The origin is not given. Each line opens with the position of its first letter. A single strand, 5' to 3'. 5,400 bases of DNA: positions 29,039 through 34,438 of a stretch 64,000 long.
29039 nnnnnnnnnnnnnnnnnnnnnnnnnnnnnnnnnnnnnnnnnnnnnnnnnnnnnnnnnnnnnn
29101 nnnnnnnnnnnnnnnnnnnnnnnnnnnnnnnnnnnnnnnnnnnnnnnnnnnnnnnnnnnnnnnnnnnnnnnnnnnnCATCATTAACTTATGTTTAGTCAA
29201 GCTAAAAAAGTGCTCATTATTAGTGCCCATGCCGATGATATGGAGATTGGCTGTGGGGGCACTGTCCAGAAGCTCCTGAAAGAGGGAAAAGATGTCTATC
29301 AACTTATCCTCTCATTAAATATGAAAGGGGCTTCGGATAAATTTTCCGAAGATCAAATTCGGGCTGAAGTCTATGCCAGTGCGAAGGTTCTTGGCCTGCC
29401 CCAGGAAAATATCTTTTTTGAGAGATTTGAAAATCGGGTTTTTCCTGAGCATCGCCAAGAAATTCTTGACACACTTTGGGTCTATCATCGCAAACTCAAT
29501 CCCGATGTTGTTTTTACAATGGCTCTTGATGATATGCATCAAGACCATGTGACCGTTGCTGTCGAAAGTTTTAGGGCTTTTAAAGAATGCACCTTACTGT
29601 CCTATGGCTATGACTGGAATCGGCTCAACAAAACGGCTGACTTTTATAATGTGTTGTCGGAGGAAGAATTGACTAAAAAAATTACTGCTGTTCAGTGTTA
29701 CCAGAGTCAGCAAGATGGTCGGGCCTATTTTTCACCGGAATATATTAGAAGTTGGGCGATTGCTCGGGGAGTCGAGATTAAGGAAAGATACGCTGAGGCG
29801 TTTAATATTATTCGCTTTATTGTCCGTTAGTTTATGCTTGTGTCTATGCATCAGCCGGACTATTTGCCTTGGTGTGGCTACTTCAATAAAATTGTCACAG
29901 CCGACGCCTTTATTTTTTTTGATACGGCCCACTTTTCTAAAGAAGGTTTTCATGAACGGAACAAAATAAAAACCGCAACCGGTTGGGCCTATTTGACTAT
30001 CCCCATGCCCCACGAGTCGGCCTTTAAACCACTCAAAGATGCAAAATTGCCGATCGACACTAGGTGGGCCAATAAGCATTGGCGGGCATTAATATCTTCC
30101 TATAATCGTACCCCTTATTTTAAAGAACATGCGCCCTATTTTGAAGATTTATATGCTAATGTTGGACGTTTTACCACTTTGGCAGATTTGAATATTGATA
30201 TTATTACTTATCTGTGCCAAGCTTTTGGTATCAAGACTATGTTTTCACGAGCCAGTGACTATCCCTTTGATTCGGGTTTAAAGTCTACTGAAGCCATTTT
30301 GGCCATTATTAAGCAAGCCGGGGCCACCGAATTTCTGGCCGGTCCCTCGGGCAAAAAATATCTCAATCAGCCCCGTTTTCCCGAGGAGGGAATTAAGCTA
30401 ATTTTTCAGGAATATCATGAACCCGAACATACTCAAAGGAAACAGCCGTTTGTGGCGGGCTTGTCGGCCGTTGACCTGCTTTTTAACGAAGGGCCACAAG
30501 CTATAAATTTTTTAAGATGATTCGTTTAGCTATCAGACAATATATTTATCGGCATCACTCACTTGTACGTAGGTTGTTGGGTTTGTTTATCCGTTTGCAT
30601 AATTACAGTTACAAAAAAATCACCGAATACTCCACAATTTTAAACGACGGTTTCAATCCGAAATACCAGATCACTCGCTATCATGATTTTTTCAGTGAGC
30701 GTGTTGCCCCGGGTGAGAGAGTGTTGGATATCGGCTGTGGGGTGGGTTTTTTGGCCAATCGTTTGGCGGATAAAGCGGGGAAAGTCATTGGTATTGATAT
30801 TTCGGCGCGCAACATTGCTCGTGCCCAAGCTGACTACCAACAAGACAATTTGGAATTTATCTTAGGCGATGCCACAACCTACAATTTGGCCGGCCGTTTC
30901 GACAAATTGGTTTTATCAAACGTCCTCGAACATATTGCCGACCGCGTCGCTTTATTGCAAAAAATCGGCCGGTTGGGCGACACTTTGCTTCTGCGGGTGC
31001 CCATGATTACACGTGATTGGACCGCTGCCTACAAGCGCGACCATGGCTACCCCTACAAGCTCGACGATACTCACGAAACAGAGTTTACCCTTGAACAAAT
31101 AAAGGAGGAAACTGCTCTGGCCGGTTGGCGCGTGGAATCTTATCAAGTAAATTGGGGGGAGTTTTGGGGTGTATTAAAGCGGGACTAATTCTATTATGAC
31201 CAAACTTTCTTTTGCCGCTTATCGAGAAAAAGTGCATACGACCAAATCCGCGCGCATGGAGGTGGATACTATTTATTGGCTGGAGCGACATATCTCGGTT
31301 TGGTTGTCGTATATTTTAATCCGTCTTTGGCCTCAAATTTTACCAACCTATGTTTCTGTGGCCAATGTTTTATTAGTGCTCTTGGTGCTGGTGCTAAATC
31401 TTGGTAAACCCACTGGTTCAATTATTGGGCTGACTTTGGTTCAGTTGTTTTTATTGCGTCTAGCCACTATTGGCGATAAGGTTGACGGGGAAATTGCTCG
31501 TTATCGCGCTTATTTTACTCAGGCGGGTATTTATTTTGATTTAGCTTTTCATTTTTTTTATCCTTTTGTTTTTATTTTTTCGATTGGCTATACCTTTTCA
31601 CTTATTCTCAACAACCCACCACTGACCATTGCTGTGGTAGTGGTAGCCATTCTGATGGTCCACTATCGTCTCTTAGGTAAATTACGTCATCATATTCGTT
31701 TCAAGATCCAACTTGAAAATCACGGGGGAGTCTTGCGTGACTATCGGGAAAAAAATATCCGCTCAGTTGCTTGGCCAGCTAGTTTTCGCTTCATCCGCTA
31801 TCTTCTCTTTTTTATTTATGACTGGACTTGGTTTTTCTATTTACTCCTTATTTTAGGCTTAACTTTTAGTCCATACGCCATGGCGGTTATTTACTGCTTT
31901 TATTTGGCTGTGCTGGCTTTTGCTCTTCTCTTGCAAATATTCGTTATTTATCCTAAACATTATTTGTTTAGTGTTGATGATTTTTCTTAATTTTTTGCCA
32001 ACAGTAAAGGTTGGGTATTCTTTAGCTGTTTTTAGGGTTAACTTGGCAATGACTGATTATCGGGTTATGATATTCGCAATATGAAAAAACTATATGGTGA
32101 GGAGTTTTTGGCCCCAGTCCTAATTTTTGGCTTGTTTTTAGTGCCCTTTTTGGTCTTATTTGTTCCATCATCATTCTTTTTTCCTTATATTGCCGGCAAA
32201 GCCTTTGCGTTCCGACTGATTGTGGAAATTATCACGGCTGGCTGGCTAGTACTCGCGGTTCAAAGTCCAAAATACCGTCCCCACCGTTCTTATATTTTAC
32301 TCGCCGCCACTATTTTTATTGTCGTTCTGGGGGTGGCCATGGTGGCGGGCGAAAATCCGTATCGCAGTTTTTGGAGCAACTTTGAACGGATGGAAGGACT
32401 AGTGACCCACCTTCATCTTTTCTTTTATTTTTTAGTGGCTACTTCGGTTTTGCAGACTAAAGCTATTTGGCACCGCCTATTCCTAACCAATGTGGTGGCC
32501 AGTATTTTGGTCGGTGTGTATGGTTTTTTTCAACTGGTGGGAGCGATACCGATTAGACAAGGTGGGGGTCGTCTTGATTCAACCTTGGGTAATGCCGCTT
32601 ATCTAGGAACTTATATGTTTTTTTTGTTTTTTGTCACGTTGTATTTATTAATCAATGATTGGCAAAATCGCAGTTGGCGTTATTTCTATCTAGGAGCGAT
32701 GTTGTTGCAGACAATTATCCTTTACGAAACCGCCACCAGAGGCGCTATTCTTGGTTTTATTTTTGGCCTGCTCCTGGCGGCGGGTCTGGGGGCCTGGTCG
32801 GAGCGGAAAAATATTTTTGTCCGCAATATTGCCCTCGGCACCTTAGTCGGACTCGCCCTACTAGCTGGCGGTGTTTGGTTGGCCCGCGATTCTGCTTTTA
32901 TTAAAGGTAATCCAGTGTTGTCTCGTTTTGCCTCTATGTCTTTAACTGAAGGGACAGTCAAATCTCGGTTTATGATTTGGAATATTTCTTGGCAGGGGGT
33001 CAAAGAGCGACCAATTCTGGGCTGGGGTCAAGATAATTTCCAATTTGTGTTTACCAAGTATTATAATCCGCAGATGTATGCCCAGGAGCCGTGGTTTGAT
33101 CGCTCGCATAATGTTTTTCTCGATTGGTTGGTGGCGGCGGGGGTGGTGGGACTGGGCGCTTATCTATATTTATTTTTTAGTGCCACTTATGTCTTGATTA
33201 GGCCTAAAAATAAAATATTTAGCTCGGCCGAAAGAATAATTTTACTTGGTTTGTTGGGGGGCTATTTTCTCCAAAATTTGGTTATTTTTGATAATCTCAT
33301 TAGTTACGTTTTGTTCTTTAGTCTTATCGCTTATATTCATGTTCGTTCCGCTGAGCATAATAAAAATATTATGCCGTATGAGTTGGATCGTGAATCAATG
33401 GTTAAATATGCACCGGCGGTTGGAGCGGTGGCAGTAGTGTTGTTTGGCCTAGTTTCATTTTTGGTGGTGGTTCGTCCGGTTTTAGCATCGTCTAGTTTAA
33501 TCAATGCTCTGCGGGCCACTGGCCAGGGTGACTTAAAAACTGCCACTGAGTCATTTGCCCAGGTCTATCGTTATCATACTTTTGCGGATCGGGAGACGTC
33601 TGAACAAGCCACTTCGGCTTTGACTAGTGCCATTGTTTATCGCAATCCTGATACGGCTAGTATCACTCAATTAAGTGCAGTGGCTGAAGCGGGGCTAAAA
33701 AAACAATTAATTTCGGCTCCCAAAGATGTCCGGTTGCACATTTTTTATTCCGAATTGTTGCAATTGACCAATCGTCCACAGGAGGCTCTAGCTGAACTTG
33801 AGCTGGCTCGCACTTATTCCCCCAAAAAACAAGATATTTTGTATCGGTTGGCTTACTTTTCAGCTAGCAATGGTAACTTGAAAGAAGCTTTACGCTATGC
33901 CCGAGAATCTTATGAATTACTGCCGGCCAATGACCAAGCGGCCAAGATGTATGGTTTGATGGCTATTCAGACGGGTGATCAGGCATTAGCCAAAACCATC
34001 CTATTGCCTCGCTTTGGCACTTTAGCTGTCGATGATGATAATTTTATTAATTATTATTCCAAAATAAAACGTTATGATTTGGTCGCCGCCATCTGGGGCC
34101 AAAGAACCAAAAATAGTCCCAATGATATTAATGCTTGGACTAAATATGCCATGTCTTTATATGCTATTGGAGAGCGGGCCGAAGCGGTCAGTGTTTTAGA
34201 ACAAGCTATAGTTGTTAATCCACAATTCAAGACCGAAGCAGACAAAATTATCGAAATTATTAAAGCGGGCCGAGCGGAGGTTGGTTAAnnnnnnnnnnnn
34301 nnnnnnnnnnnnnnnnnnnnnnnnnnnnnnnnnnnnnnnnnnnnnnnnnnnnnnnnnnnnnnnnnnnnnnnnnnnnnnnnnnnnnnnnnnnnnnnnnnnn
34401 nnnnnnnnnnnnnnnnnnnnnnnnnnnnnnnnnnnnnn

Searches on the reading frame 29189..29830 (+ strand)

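Call 51: search_protein_families(library=pfam, proteins=[window:29189-29830:+], max_evalue=0.00001)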
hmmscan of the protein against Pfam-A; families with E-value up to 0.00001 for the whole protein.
window:29189-29830:+ (213 aa): 1 family
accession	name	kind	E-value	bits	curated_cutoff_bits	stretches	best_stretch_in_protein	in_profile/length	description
PF02585.22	PIG-L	-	1.2e-18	68.2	28.2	1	9-124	1-122/129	GlcNAc-PI de-N-acetylase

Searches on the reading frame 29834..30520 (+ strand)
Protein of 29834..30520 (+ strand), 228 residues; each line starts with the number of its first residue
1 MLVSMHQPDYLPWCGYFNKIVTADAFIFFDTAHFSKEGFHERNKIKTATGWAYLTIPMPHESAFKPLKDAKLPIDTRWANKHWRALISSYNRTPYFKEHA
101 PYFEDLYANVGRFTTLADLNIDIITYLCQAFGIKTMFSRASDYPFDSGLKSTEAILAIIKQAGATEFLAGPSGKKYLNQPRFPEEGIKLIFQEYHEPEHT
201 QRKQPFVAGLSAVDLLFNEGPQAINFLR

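Call 51: search_protein_families(library=pfam, proteins=[window:29834-30520:+], max_evalue=0.00001)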
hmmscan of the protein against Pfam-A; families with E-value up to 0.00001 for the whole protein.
window:29834-30520:+ (228 aa): 1 family
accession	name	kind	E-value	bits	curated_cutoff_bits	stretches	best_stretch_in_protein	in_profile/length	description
PF08889.16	WbqC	-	1.1e-67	228.5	21.3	1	7-225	1-217/218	WbqC-like protein family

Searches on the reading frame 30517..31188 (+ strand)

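Call 51: search_protein_families(library=pfam, proteins=[window:30517-31188:+], max_evalue=0.00001)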
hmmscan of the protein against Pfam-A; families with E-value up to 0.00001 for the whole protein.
window:30517-31188:+ (223 aa): 9 families
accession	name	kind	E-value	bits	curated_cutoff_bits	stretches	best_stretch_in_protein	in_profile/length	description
PF13847.12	Methyltransf_31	-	7.3e-17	61.8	27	1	66-153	4-100/145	Methyltransferase domain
PF13649.12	Methyltransf_25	-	1.6e-16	61.2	27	1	69-152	1-91/97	Methyltransferase domain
PF08241.18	Methyltransf_11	-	8.6e-16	58.8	21.2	1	70-153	1-86/95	Methyltransferase domain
PF13489.12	Methyltransf_23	-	1.3e-15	58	27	1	50-208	7-163/164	Methyltransferase domain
PF08242.18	Methyltransf_12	-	8.2e-13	49.4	30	1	70-153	1-91/98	Methyltransferase domain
PF02353.26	CMAS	-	6.1e-08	32.7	27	1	62-141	59-141/273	Mycolic acid cyclopropane synthetase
PF07021.18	MetW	-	1.5e-07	31.7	21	1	59-163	7-111/193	Methionine biosynthesis protein MetW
PF05401.17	NodS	-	2.5e-07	31.2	24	1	51-150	27-129/201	Nodulation protein S (NodS)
PF05175.20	MTS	-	6.8e-07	29.5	23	1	66-132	32-103/170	Methyltransferase small domain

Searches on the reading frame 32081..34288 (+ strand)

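Call 7: search_protein_families(library=ncbifam, proteins=[window:32081-34288:+], max_evalue=1)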
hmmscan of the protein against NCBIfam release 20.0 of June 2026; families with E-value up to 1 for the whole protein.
window:32081-34288:+ (735 aa): 11 families
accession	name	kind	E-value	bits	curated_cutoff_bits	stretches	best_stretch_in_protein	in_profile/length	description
TIGR02917.1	PEP_TPR_lipo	equivalog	1e-09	36.9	312.2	2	535-638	518-621/899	XrtA/PEP-CTERM system TPR-repeat protein PrsT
NF047371.1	FlcA_CTERM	equivalog_domain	1.2e-05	24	300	1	564-639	453-528/646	periplasmic flagellar collar protein FlcA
NF040959.1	MamA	equivalog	1.3e-05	24.7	200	1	565-638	52-125/204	magnetosome protein MamA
TIGR03939.1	PGA_TPR_OMP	equivalog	0.0016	16.7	366.65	2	563-638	133-208/800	poly-beta-1,6 N-acetyl-D-glucosamine export porin PgaA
NF033920.0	C39_PA2778_fam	equivalog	0.0019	17.6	150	1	657-713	198-254/255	PA2778 family cysteine peptidase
NF047558.1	TPR_END_plus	domain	0.0066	16.4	32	1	694-721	10-37/56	TPR end-of-group domain-containing protein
NF011721.1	PRK15174.1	equivalog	0.022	13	1200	1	628-716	231-317/656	Vi polysaccharide transport protein VexE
NF052415.1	T3SS_chap_SctY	equivalog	0.024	15.2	70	0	580-640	2-62/106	type III secretion apparatus assembly chaperone SctY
NF033762.1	social_mot_Tgl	equivalog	0.091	12.1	225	1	582-717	29-170/252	social motility TPR repeat lipoprotein Tgl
NF002725.1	PRK02603.1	equivalog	0.097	12.7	143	1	582-636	70-124/173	photosystem I assembly protein Ycf3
TIGR02521.1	type_IV_pilW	equivalog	0.56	9.7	154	0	565-637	46-118/234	type IV pilus biogenesis/stability protein PilW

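Call 8: search_protein_families(library=pfam, proteins=[window:32081-34288:+], max_evalue=1)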
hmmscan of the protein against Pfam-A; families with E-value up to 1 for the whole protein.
window:32081-34288:+ (735 aa): 21 families
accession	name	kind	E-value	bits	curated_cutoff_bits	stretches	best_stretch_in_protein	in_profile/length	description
PF04932.20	Wzy_C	-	5.6e-19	68.8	31.7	1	206-361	2-148/149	O-Antigen ligase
PF13428.12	TPR_14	-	1.4e-08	35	23.5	2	684-715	2-33/44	Tetratricopeptide repeat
PF07719.23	TPR_2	-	1.2e-06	28.6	27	2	585-617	2-34/34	Tetratricopeptide repeat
PF23914.1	TPR_CcmH_CycH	-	2.7e-06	27.8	42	1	507-639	8-142/158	Cytochrome c-type biogenesis protein H TPR domain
PF14559.12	TPR_19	-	5e-06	27.2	25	2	564-605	5-46/68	Tetratricopeptide repeat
PF13424.12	TPR_12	-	0.00016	22.2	30.1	1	663-710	24-72/77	Tetratricopeptide repeat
PF08570.15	DUF1761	-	0.00085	20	31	1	134-206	49-108/123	Protein of unknown function (DUF1761)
PF13432.12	TPR_16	-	0.0012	19.6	32.7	1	564-617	11-64/65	Tetratricopeptide repeat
PF13181.12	TPR_8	-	0.0012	19.2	25.7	0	684-715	2-33/34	Tetratricopeptide repeat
PF14561.12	TPR_20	-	0.0023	18.6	25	1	674-721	13-60/90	Tetratricopeptide repeat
PF12895.13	ANAPC3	-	0.0059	17.3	27.2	0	569-631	8-69/82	Anaphase-promoting complex, cyclosome, subunit 3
PF07721.20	TPR_4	-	0.02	15.9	27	0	551-574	2-25/26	Tetratricopeptide repeat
PF20308.4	TPR-S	-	0.037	15.1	27.6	0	667-711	4-46/102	Tetratricopeptide Repeats-Sensor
PF00515.34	TPR_1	-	0.039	14.2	27.8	0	586-615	3-32/34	Tetratricopeptide repeat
PF13431.12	TPR_17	-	0.044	14.5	24.4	0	580-604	9-33/34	Tetratricopeptide repeat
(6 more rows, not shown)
